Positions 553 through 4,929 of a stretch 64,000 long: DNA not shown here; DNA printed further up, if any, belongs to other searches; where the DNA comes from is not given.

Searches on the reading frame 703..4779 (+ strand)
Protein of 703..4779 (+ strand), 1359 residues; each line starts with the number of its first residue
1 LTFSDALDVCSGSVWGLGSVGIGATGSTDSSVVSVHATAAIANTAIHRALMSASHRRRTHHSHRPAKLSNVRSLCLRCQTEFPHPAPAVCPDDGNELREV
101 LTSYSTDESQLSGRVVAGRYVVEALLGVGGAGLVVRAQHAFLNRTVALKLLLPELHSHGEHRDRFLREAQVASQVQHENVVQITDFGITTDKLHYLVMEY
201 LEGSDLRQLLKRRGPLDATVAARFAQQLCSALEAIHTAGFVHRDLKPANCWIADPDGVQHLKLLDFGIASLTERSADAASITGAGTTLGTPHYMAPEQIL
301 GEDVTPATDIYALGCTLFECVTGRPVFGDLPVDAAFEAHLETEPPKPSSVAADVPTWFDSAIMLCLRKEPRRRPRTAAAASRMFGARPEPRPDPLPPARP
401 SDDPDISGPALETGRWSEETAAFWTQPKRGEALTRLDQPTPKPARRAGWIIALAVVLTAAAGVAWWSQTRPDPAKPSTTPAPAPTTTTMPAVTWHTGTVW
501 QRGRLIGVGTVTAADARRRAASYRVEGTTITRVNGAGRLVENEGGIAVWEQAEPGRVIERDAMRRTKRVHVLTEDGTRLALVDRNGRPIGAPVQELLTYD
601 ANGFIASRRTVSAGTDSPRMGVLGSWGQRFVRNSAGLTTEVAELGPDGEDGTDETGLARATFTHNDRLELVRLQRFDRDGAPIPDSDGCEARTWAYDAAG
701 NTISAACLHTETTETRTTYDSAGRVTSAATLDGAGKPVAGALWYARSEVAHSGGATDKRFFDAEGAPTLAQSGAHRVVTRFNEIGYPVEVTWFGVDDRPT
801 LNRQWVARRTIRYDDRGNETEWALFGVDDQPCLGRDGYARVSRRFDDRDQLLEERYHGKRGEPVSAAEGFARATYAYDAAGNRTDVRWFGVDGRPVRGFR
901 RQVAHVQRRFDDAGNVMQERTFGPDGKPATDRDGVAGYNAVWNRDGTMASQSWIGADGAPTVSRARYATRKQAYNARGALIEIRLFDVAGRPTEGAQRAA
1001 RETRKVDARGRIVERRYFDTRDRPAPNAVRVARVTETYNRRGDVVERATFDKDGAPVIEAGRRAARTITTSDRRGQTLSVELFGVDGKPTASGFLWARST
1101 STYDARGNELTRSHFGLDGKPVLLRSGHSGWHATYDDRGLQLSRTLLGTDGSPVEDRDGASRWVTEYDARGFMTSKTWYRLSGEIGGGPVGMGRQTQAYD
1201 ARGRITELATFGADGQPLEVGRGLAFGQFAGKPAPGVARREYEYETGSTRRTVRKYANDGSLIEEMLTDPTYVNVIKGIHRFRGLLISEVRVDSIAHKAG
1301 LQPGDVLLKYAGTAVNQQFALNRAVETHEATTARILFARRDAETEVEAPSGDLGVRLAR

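Call 40: search_protein_families(library=pfam, proteins=[window:703-4779:+], max_evalue=0.001)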
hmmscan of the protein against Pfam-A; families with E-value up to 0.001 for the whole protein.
window:703-4779:+ (1359 aa): 7 families
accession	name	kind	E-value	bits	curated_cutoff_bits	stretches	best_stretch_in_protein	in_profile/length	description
PF00069.31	Pkinase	-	1.4e-48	166.1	31.7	1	120-379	1-257/263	Protein kinase domain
PF07714.23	PK_Tyr_Ser-Thr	-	3e-32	112.4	23.1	1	125-378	6-253/258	Protein tyrosine and serine/threonine kinase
PF05593.20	RHS_repeat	-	2.1e-06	28.4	22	0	696-733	1-36/38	RHS Repeat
PF17820.7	PDZ_6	-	3.2e-06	27.2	27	1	1287-1318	2-32/54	PDZ domain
PF03109.22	ABC1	-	1.2e-05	25.1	22.9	1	190-272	139-217/244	ABC1 atypical kinase-like domain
PF01636.29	APH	-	0.00012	22.4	23.2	0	156-237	28-109/239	Phosphotransferase enzyme family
PF06293.20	Kdo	-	0.00081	19.3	21.3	0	195-268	93-168/207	Lipopolysaccharide kinase (Kdo/WaaP) family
